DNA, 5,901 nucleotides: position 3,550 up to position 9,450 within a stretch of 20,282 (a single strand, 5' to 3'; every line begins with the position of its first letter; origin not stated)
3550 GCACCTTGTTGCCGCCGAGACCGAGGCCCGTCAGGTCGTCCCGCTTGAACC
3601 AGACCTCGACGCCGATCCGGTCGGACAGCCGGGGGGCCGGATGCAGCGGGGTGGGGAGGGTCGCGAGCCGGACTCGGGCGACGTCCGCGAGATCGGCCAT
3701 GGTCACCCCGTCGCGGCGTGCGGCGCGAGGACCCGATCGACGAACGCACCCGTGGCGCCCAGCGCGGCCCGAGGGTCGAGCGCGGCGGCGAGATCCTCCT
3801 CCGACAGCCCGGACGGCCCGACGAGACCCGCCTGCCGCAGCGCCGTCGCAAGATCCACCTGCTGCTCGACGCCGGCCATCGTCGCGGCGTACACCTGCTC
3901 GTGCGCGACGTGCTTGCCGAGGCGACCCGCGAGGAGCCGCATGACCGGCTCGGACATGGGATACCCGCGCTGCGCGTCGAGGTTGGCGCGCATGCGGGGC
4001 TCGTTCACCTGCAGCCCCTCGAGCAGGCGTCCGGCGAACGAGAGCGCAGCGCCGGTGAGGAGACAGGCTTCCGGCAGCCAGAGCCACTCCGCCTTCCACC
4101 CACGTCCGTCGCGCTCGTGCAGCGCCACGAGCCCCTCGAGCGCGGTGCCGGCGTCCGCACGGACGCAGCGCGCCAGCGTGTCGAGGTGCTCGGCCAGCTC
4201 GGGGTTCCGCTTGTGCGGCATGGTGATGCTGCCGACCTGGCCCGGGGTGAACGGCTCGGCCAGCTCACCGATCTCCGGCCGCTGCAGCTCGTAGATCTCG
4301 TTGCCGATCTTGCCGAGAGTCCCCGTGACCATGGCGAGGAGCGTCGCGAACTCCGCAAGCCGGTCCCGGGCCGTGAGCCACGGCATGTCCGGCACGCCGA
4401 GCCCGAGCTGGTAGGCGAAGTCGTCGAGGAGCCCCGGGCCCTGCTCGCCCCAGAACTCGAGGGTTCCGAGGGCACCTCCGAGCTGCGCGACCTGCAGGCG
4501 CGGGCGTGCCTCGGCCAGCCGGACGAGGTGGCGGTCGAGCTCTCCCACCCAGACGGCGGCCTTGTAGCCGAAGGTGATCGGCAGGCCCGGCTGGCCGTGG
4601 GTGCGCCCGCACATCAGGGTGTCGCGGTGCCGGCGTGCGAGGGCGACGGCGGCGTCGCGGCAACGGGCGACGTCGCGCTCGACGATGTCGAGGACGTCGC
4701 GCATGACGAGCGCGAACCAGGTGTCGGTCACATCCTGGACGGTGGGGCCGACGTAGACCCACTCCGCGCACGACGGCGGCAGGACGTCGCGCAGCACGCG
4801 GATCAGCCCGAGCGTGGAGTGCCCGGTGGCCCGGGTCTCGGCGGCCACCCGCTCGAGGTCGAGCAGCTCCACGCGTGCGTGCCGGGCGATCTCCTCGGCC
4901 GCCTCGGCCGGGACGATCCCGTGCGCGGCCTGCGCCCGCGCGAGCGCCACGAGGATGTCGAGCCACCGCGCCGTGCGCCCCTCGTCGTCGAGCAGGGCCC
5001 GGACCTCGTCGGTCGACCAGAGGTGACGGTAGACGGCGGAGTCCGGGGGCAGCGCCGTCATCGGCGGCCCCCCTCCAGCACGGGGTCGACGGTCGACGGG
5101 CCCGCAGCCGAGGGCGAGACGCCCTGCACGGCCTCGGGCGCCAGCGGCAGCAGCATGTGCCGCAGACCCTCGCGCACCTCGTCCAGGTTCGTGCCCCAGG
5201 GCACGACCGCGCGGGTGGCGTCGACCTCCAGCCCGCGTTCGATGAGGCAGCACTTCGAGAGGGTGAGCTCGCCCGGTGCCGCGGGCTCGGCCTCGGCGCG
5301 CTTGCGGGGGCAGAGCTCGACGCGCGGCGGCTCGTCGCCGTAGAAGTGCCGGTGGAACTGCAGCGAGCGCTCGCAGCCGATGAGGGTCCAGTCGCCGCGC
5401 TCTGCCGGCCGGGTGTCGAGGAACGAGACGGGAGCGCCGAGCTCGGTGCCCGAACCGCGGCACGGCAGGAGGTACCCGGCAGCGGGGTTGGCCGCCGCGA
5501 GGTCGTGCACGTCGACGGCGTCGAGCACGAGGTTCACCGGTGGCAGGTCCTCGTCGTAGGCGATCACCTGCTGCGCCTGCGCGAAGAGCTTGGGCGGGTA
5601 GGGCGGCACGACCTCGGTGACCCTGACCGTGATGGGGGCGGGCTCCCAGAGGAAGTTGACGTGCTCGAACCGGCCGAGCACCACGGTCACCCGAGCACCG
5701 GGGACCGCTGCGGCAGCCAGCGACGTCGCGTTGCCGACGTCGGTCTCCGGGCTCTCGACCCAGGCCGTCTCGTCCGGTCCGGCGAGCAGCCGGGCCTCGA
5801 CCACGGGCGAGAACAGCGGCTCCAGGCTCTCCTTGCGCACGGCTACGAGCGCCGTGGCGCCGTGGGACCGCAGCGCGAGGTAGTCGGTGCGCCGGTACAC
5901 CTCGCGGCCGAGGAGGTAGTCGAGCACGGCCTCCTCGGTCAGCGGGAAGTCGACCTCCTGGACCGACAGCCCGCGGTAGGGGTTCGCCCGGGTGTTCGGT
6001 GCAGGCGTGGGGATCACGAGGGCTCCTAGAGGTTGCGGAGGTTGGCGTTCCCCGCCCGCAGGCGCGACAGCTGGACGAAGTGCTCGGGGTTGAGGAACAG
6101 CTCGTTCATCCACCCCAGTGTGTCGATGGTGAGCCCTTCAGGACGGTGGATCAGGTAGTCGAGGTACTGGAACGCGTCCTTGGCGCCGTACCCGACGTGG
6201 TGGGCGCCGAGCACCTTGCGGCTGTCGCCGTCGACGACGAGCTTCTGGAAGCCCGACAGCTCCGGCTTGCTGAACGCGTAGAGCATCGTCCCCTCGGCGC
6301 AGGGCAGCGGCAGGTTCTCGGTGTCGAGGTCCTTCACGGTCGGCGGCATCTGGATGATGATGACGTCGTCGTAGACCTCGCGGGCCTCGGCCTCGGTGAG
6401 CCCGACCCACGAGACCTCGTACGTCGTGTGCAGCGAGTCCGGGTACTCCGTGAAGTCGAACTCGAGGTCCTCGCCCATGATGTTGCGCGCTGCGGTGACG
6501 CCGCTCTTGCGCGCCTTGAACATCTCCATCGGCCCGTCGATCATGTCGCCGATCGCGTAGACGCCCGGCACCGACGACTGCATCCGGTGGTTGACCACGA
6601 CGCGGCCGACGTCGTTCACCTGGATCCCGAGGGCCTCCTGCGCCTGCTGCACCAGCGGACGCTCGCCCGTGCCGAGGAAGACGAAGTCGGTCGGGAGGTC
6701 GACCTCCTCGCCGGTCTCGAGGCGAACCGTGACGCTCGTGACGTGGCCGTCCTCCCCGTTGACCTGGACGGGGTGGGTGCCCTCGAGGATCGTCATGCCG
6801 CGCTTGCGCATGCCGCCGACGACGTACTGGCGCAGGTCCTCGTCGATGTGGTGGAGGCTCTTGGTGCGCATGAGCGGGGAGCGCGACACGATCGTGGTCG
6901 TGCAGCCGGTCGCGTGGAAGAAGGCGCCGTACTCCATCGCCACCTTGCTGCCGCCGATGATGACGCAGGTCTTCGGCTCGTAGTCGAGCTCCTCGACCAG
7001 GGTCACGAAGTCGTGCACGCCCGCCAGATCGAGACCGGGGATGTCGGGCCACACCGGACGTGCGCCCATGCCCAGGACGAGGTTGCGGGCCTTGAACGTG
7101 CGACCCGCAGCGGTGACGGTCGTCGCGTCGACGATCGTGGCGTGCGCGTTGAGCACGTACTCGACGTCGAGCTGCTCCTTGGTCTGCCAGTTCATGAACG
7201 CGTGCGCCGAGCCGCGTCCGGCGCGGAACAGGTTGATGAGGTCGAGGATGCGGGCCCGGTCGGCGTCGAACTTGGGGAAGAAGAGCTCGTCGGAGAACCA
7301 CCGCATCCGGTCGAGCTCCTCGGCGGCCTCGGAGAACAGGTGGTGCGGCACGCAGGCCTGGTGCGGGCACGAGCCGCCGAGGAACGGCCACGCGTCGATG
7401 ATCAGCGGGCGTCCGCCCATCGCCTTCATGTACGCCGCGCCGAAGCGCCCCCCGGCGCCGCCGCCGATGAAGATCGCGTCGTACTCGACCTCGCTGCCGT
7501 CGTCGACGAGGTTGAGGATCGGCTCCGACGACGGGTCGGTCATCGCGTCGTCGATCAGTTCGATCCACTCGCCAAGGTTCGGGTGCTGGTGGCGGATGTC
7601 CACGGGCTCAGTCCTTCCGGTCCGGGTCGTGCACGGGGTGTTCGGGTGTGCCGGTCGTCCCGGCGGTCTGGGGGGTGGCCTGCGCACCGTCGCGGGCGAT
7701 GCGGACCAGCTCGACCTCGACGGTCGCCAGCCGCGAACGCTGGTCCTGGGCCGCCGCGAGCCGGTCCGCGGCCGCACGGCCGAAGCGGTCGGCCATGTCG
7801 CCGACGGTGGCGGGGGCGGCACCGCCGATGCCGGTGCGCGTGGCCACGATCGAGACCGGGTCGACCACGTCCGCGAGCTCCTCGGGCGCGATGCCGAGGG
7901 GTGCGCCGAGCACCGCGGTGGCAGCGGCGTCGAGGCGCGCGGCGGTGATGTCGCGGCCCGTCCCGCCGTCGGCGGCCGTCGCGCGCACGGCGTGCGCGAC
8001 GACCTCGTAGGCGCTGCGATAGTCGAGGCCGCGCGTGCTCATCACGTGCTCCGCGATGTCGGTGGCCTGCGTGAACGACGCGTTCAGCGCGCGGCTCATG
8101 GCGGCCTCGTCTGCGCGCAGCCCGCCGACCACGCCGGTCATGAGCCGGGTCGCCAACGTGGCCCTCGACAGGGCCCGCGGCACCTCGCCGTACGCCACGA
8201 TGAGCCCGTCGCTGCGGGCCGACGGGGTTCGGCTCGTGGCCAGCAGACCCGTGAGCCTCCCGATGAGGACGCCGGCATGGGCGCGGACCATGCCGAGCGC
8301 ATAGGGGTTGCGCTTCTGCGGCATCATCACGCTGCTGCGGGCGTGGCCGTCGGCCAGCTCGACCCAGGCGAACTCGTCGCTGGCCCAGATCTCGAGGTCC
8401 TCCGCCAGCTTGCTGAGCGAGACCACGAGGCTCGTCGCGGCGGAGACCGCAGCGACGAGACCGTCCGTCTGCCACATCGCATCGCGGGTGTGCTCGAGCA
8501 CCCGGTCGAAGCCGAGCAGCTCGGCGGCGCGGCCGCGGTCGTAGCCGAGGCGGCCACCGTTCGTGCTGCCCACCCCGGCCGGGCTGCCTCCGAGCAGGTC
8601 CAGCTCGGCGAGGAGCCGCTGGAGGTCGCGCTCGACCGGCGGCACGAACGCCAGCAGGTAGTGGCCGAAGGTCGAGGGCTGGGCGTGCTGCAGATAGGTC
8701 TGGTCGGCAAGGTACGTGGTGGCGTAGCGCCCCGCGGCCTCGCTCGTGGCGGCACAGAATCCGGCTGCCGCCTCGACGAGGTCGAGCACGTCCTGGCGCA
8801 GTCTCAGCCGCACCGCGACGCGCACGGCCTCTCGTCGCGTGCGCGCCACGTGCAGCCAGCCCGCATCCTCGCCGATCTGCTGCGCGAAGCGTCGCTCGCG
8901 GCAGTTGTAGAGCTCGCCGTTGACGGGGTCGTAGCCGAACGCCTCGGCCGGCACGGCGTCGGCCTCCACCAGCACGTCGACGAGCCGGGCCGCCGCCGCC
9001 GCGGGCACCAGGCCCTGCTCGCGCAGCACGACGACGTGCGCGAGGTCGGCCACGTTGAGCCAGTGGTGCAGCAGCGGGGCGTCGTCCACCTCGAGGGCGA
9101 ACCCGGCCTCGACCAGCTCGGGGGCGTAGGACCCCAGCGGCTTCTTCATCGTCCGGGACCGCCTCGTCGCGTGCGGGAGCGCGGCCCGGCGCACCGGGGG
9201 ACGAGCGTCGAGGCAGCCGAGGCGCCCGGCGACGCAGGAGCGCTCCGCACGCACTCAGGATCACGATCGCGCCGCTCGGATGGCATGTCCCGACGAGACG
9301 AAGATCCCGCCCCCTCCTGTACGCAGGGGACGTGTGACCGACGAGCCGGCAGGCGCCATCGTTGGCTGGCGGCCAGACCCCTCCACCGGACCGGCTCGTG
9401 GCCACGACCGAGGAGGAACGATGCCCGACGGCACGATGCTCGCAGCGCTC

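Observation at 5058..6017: Unrecognised Cys-rich 319-aa protein translationally locked between 2-KPCC and the XcbC-like lyase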

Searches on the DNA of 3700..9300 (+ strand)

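Call 13: search_dna_similar(query=window:3700-9300:+, collection=plasmids, mode=near, max_rows=15)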
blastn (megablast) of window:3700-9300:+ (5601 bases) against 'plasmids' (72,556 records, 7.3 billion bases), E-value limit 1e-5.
Records with a match: 3; places in all: 4; records where one place covers at least 80% of the query: 0.
Best place of each record, by identity: 60-80% 3.
By first word of the organism name: Nocardioides 1; Mycolicibacterium 1; Xanthobacter 1.
By predicted mobility (MOB-suite, as given by PLSDB): conjugative 2; mobilizable 1.
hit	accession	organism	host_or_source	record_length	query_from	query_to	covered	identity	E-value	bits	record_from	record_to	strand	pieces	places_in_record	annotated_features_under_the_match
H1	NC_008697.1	Nocardioides sp. JS614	-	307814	2352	3784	26%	75.8%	0e+0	686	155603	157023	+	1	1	NAD(P)/FAD-dependent oxidoreductase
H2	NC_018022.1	Mycolicibacterium chubuense NBB4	-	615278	2339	3784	26%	75.0%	4e-178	634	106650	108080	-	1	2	NAD(P)/FAD-dependent oxidoreductase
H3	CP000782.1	Xanthobacter autotrophicus Py2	-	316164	384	540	3%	75.6%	1e-9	75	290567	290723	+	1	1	fumarate lyase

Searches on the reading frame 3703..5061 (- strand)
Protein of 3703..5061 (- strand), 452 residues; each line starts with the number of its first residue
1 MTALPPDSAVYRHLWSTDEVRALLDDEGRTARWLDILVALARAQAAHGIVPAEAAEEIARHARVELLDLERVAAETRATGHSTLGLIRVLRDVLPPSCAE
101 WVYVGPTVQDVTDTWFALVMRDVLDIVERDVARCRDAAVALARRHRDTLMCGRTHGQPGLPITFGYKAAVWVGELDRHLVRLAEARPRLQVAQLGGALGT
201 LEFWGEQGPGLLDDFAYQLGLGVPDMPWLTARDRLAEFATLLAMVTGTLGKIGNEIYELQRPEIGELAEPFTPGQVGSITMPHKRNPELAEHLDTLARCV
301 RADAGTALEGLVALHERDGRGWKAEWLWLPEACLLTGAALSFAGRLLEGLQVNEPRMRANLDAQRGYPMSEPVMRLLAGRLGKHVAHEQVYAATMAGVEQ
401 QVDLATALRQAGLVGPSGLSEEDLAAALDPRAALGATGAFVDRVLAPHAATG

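Call 5: search_protein_families(library=pfam, proteins=[window:3703-5061:-], max_evalue=0.1)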
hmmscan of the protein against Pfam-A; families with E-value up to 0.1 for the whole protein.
window:3703-5061:- (452 aa): 2 families
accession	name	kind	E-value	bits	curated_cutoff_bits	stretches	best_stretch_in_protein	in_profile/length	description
PF00206.25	Lyase_1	-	1.8e-37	129.9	27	1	17-299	7-309/312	Lyase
PF10397.14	ADSL_C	-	1.1e-11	45.3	32.7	1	367-444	2-79/79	Adenylosuccinate lyase C-terminus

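Call 6: search_protein_families(library=ncbifam, proteins=[window:3703-5061:-], max_evalue=0.1)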
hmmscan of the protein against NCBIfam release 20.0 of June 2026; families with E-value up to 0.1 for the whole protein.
window:3703-5061:- (452 aa): 19 families
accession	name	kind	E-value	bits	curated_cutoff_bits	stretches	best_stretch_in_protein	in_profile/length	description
NF052536.2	CoM_syn_XcbD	exception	1.5e-214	712.7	600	1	4-445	3-443/443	3-sulfopropionylcysteine synthase XcbD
NF006500.1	PRK08937.2-4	subfamily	2.4e-136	455.1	626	1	7-446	6-444/448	adenylosuccinate lyase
NF006554.0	PRK09053.1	equivalog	1.4e-105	353.7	595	1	11-450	9-450/453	3-carboxy-cis,cis-muconate cycloisomerase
TIGR02426.1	protocat_pcaB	equivalog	5e-85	285.4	355.75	1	13-350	4-338/338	3-carboxy-cis,cis-muconate cycloisomerase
NF052556.1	NtrsucLyaStm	equivalog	1.5e-82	277.9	650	1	25-446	32-465/466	nitrosuccinate lyase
TIGR00928.1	purB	equivalog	2.6e-81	273.7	326.2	1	16-444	6-435/436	adenylosuccinate lyase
NF004631.0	PRK05975.1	equivalog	1.5e-61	208.3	371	1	1-350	1-345/352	3-carboxy-cis,cis-muconate cycloisomerase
NF006764.0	PRK09285.1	equivalog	1.9e-15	56.3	446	1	90-287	100-304/456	adenylosuccinate lyase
TIGR00838.1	argH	equivalog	1.8e-14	53.6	279.5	1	90-359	89-356/455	argininosuccinate lyase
NF008964.0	PRK12308.1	equivalog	5.4e-11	41.5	657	1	108-405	109-403/624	argininosuccinate lyase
NF002563.0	PRK02186.1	subfamily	2.3e-09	36.1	625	1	45-409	453-816/890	argininosuccinate lyase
TIGR00979.1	fumC_II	equivalog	5.1e-09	35.4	664.75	1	140-362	170-400/458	class II fumarate hydratase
NF008909.0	PRK12273.1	subfamily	6e-08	32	510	1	110-300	145-342/474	aspartate ammonia-lyase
NF009089.0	PRK12425.1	equivalog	6e-08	31.9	840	1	131-300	162-338/464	class II fumarate hydratase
NF052535.1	CoM_syn_XcbC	exception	7.7e-08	31.5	575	2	47-192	53-195/495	2-phosphosulfolactate phosphatase XcbC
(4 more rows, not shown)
